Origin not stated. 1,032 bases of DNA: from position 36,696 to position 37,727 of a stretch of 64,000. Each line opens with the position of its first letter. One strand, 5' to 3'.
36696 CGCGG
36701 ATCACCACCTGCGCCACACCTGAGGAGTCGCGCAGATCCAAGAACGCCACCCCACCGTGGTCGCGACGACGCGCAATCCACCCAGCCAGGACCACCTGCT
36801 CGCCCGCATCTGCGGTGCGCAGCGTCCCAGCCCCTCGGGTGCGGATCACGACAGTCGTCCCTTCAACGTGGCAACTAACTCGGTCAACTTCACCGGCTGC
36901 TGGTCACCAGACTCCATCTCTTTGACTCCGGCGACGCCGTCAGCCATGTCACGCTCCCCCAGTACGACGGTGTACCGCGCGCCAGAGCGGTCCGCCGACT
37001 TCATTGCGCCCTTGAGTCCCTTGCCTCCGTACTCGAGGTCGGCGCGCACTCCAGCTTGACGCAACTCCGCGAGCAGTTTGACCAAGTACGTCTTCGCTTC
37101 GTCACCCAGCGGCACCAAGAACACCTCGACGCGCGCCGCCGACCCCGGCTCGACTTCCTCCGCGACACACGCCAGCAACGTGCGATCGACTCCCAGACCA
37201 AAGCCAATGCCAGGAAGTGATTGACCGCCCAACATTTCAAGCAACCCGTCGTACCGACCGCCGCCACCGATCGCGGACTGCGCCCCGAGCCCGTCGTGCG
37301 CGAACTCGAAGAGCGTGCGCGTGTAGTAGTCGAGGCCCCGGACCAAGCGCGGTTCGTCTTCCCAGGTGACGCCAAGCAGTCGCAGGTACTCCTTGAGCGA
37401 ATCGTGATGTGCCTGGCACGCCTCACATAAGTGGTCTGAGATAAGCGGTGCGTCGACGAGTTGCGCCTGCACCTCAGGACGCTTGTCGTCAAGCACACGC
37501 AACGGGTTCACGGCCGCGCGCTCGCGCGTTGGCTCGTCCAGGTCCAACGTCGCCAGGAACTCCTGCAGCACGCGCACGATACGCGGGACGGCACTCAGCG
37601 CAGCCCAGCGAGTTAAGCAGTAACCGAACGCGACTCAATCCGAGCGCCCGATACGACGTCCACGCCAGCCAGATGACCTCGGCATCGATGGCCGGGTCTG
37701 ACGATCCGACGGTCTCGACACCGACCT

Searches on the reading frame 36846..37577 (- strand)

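Call 48: search_protein_families(library=pfam, proteins=[window:36846-37577:-], max_evalue=0.001)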
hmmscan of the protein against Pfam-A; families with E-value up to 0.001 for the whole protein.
window:36846-37577:- (243 aa): 2 families
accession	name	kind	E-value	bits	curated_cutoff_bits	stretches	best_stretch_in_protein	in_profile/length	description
PF03129.25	HGTP_anticodon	-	1.3e-17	64.2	21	1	151-239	1-92/94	Anticodon binding domain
PF13393.11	tRNA-synt_His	-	2.5e-11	43.8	25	1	43-131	220-306/308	Histidyl-tRNA synthetase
